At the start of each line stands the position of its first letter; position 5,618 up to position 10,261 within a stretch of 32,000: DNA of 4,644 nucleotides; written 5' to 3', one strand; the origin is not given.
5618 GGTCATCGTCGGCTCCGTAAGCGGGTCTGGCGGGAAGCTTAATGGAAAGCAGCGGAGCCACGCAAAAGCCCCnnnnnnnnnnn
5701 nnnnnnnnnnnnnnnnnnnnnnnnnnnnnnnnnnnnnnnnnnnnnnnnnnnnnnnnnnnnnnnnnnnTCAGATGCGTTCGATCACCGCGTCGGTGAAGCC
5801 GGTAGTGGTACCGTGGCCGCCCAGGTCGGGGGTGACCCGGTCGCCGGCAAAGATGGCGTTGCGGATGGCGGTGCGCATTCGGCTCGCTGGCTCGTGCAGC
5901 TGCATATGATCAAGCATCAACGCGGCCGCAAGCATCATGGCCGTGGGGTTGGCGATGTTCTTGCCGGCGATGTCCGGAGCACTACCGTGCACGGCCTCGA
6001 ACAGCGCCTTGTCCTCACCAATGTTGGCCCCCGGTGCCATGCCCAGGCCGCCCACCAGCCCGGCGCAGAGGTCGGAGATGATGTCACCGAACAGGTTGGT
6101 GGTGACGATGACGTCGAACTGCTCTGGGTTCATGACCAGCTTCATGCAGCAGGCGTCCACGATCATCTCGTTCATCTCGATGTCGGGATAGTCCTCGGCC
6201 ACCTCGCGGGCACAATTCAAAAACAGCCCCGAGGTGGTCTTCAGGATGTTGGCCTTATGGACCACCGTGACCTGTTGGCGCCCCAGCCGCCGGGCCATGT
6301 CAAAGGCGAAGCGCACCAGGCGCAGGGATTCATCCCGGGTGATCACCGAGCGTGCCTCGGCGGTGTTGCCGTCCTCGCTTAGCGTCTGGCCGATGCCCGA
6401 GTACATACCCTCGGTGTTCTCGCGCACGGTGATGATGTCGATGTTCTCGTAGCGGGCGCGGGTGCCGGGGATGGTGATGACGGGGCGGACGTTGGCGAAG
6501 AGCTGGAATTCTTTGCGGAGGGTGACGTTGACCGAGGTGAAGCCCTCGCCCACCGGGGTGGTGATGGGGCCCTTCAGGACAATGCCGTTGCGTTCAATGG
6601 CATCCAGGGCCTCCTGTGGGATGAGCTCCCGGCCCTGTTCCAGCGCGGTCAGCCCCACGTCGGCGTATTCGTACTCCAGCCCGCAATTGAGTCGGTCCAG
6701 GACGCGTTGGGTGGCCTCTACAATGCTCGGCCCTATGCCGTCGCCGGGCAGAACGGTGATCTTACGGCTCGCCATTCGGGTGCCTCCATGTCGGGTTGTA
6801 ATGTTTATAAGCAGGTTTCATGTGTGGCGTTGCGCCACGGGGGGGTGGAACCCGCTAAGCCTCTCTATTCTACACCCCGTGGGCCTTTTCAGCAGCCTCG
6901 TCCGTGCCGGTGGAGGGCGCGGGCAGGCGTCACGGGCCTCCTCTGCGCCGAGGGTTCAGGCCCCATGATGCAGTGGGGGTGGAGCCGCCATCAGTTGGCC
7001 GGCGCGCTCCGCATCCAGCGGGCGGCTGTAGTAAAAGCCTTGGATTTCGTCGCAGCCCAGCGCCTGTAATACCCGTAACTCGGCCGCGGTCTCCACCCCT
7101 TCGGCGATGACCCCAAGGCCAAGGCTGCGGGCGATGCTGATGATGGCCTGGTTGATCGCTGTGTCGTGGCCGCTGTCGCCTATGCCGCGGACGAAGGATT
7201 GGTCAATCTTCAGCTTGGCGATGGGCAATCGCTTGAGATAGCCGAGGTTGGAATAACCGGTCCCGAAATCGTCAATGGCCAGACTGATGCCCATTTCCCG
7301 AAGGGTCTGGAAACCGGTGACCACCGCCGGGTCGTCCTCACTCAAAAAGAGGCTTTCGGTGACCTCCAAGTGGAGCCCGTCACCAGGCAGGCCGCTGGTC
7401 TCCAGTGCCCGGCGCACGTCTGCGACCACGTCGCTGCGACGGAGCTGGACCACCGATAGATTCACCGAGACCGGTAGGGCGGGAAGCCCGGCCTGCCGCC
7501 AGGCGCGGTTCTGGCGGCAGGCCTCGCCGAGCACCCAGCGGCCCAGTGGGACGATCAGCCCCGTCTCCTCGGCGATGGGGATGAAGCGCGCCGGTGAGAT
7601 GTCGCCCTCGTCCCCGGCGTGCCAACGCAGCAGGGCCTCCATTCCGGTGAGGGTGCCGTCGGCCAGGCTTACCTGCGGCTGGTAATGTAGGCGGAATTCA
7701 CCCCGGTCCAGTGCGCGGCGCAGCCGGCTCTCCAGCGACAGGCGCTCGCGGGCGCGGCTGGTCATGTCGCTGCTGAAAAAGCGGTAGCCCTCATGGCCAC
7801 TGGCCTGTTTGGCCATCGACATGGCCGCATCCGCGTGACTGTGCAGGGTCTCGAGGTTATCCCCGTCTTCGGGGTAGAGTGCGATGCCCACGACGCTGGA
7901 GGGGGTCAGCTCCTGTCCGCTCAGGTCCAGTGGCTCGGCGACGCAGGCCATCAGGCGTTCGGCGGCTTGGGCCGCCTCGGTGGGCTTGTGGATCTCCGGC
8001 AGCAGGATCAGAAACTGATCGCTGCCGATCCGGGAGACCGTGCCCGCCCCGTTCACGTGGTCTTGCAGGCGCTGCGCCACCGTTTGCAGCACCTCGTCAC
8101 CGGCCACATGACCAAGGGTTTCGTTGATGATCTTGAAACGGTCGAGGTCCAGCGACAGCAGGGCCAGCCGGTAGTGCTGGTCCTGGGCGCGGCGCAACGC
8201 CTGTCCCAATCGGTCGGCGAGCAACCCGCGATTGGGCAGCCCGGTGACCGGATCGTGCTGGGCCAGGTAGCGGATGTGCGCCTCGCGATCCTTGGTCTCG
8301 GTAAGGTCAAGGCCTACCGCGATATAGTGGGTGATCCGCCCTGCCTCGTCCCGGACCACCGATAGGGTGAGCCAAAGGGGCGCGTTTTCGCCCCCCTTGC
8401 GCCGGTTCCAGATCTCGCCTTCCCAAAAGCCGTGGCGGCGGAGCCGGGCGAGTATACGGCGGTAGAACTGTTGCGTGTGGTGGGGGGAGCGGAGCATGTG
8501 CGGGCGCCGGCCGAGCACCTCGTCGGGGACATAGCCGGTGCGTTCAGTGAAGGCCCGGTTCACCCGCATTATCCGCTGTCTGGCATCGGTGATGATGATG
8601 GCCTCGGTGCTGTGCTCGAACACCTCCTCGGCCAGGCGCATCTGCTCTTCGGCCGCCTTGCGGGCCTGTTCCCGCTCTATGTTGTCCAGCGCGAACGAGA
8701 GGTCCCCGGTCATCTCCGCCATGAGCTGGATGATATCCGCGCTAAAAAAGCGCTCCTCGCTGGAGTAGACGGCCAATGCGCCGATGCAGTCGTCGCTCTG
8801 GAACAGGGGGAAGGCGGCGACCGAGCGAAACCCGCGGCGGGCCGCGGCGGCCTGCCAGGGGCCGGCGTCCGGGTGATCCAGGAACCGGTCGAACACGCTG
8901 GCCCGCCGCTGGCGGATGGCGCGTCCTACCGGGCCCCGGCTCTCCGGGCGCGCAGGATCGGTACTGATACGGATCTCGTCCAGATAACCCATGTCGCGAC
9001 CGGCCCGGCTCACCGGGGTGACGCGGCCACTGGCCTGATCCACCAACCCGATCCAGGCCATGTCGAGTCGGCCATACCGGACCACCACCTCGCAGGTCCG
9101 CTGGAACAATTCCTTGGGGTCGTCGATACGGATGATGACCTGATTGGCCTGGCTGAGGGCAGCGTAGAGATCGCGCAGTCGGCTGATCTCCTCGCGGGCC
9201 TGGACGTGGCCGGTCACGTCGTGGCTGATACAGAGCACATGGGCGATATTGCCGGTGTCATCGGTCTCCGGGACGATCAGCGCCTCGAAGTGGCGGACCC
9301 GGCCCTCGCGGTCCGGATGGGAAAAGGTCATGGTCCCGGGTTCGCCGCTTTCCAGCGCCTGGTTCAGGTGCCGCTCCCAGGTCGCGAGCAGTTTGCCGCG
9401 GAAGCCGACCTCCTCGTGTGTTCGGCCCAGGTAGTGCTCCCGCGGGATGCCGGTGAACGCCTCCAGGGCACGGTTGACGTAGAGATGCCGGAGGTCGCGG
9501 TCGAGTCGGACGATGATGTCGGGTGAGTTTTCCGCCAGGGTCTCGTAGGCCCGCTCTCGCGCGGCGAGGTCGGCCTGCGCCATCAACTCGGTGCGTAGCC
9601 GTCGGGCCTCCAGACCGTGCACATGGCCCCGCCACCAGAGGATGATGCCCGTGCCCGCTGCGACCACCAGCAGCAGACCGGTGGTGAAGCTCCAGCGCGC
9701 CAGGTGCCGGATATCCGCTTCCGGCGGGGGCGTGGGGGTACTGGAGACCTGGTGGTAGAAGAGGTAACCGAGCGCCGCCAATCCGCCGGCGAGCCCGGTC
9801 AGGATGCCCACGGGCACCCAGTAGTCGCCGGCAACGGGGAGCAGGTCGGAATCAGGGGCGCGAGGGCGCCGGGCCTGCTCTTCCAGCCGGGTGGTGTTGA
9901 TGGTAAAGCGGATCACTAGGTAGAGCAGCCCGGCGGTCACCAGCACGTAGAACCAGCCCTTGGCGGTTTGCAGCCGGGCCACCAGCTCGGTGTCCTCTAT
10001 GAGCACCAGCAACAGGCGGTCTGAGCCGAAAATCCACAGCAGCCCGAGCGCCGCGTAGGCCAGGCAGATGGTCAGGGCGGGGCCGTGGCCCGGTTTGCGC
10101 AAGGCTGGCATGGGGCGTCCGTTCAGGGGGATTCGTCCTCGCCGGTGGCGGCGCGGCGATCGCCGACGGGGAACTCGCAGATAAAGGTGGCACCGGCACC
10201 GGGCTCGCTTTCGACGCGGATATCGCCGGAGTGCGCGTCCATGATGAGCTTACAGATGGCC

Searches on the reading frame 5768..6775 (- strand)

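Call 58: search_protein_families(library=pfam, proteins=[window:5768-6775:-], max_evalue=0.00001)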
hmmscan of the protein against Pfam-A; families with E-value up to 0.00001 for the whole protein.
window:5768-6775:- (335 aa): 1 family
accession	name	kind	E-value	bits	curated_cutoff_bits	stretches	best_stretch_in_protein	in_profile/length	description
PF00180.25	Iso_dh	-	1.3e-105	354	27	1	5-331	1-348/348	Isocitrate/isopropylmalate dehydrogenase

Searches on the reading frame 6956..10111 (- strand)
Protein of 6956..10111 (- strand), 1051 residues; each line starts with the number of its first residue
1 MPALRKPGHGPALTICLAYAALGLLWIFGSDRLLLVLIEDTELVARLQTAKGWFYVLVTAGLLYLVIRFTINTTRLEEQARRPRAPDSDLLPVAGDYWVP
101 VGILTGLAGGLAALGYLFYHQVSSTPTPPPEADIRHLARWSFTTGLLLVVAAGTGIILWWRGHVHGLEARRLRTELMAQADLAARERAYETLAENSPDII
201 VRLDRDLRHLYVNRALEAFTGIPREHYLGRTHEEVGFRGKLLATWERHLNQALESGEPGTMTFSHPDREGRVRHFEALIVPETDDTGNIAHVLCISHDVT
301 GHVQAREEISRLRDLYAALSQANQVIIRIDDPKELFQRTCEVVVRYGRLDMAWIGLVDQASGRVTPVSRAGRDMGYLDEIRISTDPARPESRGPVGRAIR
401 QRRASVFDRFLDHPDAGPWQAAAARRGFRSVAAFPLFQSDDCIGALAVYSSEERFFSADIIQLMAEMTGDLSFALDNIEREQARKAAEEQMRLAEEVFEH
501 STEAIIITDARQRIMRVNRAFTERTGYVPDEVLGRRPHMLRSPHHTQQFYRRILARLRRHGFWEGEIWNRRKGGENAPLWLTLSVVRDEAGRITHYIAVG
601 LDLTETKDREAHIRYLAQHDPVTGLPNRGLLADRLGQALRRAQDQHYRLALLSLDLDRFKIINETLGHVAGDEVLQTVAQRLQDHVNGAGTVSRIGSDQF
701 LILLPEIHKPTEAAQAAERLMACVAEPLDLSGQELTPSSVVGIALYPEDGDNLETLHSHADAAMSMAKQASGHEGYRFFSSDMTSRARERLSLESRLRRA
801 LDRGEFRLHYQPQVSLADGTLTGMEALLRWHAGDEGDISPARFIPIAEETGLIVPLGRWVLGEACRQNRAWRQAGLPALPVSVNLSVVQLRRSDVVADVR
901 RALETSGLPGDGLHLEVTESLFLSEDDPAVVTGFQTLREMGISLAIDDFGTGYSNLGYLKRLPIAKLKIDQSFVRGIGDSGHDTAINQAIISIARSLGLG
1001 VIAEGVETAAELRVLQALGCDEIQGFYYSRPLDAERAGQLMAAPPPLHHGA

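Call 58: search_protein_families(library=pfam, proteins=[window:6956-10111:-], max_evalue=0.00001)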
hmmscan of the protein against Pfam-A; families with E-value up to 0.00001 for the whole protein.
window:6956-10111:- (1051 aa): 9 families
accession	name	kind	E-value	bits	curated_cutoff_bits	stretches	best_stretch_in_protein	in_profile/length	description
PF00563.25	EAL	-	3.1e-74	249.8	31.3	1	796-1031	3-236/236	EAL domain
PF00990.26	GGDEF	-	8.9e-44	149.5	23.8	1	617-771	1-158/161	Diguanylate cyclase, GGDEF domain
PF08448.16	PAS_4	-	2.4e-27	95.8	23.1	2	194-301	2-107/110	PAS fold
PF00989.32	PAS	-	1.1e-26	93.5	22.6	2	496-602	5-112/113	PAS fold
PF13426.13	PAS_9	-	2.9e-23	82.6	27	1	503-605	2-103/103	PAS domain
PF13185.12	GAF_2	-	5e-21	75.8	28.6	1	331-476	3-136/136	GAF domain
PF13188.13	PAS_8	-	5.9e-12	45.5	21.8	0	496-534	5-44/65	PAS domain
PF08447.18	PAS_3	-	6.1e-12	46.1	25.6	1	515-599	2-88/89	PAS fold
PF01590.32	GAF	-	1.3e-09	39.1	22.4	1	331-472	1-130/133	GAF domain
